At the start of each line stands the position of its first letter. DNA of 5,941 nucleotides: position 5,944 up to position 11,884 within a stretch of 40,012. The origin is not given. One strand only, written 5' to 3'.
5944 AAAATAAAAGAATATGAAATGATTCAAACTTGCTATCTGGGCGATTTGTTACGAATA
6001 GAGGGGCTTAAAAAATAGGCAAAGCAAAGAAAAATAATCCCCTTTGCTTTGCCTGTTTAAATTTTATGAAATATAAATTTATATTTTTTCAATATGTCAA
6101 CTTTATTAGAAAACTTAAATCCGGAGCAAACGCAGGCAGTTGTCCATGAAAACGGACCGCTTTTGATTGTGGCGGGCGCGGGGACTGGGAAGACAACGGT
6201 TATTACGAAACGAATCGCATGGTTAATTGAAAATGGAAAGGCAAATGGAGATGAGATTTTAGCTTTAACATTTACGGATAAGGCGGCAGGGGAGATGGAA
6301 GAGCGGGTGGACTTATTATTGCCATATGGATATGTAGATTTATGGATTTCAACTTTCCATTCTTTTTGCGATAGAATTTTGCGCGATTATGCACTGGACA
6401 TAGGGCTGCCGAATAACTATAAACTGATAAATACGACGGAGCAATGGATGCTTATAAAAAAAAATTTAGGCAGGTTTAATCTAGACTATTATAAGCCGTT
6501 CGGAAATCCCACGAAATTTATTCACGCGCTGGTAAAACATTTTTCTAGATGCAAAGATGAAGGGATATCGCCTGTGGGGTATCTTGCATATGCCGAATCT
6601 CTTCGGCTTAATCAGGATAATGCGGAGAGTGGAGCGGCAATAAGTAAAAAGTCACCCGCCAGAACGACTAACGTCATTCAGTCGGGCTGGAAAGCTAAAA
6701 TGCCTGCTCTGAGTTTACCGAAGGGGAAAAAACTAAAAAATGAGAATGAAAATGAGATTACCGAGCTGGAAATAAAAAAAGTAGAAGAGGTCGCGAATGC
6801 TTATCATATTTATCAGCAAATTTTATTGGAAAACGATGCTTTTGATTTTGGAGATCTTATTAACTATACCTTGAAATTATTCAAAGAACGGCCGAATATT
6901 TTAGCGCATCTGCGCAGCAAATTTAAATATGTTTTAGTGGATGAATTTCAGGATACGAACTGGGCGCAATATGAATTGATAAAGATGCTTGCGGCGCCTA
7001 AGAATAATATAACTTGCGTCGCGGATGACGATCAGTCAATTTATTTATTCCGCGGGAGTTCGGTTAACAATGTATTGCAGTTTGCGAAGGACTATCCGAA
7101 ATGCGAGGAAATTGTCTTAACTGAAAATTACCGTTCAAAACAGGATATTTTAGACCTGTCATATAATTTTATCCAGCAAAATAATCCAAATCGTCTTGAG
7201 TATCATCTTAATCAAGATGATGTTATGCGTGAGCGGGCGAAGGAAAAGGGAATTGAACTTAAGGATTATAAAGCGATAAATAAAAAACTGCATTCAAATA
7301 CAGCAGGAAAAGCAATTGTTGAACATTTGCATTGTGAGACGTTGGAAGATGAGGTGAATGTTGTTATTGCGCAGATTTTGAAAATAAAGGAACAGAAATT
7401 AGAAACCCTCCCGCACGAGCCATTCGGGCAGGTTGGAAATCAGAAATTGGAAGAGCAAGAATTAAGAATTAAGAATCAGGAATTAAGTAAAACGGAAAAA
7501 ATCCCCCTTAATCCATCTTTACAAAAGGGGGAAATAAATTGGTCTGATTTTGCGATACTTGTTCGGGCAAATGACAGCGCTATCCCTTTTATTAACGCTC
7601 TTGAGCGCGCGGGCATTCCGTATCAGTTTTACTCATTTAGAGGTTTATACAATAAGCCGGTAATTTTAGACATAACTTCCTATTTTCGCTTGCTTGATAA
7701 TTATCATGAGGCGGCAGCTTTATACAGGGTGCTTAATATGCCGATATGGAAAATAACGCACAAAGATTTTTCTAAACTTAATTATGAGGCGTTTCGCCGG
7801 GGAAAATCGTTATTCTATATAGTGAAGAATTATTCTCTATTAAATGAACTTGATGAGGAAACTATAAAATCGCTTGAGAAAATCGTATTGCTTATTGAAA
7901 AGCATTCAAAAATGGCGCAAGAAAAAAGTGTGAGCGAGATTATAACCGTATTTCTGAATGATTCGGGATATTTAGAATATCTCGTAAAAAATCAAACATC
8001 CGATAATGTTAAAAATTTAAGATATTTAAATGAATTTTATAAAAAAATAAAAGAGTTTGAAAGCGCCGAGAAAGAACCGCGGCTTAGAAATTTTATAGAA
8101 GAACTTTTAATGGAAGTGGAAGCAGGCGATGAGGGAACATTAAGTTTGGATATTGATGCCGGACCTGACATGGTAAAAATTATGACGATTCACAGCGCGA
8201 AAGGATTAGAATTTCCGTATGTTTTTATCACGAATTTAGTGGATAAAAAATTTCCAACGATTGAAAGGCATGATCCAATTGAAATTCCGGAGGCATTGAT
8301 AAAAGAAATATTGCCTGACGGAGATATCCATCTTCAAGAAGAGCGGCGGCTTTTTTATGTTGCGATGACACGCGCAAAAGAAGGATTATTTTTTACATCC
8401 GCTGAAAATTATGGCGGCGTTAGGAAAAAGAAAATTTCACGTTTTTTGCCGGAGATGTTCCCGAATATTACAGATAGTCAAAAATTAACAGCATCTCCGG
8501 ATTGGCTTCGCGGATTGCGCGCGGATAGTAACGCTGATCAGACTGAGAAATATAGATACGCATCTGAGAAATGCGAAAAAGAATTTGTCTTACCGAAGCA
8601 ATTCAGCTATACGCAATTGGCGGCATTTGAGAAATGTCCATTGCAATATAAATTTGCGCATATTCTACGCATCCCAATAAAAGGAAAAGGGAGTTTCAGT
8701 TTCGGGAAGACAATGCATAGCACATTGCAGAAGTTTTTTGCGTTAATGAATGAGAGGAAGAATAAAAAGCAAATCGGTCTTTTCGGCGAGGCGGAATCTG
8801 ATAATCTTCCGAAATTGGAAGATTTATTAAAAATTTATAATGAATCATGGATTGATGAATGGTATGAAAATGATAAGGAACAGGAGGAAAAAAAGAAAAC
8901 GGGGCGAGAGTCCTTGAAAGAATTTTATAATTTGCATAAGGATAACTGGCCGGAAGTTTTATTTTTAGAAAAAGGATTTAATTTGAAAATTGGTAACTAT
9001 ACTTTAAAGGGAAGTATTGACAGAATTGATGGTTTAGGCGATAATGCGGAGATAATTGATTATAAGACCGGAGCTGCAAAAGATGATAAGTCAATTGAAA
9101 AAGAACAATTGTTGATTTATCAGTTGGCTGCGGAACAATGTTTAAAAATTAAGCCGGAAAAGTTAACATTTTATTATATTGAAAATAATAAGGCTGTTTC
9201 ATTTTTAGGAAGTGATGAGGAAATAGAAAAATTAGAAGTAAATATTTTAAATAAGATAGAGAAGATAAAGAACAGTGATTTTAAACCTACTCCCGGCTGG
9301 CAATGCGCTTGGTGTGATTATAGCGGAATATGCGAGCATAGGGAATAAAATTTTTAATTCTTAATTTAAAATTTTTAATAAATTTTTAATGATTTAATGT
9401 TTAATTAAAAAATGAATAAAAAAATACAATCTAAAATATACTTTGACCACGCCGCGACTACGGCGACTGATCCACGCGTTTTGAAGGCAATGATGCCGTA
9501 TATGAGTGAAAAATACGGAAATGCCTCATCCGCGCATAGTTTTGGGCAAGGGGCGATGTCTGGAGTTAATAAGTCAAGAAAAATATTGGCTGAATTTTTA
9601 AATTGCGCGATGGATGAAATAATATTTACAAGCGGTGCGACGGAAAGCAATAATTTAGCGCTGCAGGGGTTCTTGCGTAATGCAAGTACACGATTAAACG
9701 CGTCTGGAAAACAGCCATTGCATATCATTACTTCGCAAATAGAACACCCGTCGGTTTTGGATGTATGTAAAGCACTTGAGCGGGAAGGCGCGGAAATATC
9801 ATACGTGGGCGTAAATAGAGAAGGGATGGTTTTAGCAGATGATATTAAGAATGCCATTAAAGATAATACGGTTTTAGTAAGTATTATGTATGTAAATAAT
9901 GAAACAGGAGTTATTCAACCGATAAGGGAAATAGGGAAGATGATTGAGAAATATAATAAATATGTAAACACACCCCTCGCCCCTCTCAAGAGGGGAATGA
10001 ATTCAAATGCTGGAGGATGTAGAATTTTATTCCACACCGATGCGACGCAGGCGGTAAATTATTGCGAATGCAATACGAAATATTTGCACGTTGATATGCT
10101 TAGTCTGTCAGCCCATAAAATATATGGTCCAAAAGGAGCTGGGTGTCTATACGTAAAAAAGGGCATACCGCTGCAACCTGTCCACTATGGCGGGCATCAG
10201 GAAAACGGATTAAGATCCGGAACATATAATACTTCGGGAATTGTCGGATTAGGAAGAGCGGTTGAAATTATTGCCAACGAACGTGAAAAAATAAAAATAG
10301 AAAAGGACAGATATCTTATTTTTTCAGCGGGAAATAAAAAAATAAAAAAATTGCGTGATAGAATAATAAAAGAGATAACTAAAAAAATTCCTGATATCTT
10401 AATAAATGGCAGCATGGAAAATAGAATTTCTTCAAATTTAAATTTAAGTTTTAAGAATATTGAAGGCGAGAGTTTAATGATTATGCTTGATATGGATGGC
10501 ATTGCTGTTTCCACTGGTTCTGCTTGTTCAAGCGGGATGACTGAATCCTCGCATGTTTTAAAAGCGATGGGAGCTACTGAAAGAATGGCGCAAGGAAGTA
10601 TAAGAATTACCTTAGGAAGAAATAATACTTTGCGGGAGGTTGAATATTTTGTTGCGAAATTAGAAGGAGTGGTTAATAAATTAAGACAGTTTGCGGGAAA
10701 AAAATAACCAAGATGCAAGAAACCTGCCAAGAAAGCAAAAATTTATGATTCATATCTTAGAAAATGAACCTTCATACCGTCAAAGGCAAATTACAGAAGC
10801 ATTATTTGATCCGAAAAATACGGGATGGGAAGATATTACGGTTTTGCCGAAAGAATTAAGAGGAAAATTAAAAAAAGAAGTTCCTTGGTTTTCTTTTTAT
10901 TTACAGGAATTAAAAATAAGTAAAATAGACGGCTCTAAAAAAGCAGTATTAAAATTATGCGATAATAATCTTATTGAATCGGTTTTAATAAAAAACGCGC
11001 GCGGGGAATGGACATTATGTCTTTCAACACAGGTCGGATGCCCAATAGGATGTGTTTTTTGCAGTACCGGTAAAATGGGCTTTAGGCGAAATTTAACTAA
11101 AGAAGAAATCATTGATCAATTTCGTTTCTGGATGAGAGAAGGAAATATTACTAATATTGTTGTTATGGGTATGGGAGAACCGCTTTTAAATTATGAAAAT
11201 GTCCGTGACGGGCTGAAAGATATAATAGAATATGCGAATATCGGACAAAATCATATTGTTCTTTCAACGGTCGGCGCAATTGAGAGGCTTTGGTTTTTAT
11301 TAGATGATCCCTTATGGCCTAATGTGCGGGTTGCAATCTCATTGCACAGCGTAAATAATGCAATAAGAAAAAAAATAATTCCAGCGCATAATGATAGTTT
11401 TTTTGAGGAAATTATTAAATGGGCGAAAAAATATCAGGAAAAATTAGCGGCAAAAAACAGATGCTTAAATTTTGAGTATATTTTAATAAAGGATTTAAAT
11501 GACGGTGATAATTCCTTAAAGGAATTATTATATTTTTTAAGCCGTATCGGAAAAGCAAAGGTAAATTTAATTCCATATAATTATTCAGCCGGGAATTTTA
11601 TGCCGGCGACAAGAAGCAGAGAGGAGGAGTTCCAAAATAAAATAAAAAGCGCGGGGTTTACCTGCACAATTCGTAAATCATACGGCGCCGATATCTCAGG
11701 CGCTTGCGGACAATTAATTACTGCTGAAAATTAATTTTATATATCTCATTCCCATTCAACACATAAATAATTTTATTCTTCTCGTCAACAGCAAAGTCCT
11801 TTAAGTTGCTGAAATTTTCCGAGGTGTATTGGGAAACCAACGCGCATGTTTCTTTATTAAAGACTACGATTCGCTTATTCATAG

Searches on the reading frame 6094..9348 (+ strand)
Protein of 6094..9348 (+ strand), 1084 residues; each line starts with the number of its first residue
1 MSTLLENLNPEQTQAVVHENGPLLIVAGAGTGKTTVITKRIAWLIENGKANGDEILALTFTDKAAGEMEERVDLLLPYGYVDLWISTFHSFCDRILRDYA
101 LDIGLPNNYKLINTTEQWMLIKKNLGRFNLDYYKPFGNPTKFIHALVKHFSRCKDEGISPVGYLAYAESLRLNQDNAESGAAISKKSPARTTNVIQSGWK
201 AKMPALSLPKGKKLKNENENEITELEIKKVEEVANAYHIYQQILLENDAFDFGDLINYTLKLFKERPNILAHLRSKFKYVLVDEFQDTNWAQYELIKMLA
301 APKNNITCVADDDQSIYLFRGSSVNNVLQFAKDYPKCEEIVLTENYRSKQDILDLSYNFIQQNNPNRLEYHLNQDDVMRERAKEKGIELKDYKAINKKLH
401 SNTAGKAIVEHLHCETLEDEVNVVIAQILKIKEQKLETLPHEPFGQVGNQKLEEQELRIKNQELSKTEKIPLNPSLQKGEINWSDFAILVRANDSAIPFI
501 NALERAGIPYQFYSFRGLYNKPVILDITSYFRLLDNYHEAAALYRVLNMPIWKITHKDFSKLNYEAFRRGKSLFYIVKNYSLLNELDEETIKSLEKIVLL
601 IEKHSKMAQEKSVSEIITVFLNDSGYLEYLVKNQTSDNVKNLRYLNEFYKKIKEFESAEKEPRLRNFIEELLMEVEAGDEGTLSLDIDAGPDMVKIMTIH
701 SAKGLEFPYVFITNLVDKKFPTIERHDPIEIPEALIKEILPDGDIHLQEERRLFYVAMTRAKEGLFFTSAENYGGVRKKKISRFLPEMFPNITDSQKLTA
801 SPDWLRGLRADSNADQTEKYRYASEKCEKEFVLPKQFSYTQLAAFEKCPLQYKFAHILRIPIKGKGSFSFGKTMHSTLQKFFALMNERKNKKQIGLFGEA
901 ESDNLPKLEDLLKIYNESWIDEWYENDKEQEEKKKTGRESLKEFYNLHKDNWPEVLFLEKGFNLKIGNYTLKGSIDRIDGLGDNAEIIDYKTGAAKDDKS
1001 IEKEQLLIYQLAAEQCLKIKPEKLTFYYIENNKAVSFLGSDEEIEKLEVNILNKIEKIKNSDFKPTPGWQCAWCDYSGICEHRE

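Call 83: search_protein_families(library=pfam, proteins=[window:6094-9348:+], max_evalue=0.001)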
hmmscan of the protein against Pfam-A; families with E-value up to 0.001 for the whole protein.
window:6094-9348:+ (1084 aa): 8 families
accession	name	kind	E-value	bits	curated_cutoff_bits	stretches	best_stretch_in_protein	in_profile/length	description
PF00580.27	UvrD-helicase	-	1.1e-77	261.8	23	1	8-335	1-271/271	UvrD/REP helicase N-terminal domain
PF13361.12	UvrD_C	-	1.1e-46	160.3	25.6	1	475-771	63-349/350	UvrD-like helicase C-terminal domain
PF12705.13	PDDEXK_1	-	2.2e-34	119.9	22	1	836-1081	1-247/247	PD-(D/E)XK nuclease superfamily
PF13245.12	AAA_19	-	4.1e-24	85.7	25.1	1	12-320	1-134/134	AAA domain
PF13538.12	UvrD_C_2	-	2.3e-11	43.8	27.4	2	696-714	4-22/52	UvrD-like helicase C-terminal domain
PF13604.12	AAA_30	-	3.2e-07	30.7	27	1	8-73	2-67/191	AAA domain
PF01443.25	Viral_helicase1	-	9e-05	22.8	21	0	724-767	207-226/228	Viral superfamily 1 RNA helicase core domain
PF13087.12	AAA_12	-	0.00076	19.5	27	0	682-767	138-190/195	AAA domain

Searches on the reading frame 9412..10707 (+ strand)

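Call 83: search_protein_families(library=pfam, proteins=[window:9412-10707:+], max_evalue=0.001)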
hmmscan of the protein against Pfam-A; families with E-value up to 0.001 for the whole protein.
window:9412-10707:+ (431 aa): 1 family
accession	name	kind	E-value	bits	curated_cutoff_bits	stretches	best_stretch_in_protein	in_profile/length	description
PF00266.25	Aminotran_5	-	7.2e-73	246.1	21.5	2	9-184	1-171/371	Aminotransferase class-V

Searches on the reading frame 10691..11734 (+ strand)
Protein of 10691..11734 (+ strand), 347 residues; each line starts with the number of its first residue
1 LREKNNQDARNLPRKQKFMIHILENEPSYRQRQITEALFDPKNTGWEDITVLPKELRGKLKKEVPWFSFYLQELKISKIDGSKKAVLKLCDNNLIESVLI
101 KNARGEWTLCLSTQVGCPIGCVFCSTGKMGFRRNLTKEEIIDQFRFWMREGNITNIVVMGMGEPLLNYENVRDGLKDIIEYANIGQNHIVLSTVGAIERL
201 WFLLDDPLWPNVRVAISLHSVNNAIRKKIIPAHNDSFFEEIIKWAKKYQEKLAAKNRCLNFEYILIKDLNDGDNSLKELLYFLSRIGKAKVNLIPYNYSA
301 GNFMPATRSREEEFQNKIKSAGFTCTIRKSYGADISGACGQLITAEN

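Call 83: search_protein_families(library=pfam, proteins=[window:10691-11734:+], max_evalue=0.001)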
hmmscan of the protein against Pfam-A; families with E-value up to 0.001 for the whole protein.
window:10691-11734:+ (347 aa): 1 family
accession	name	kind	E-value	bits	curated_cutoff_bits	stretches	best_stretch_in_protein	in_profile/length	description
PF04055.27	Radical_SAM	-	1.6e-17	64.7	29.5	1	112-250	2-142/166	Radical SAM superfamily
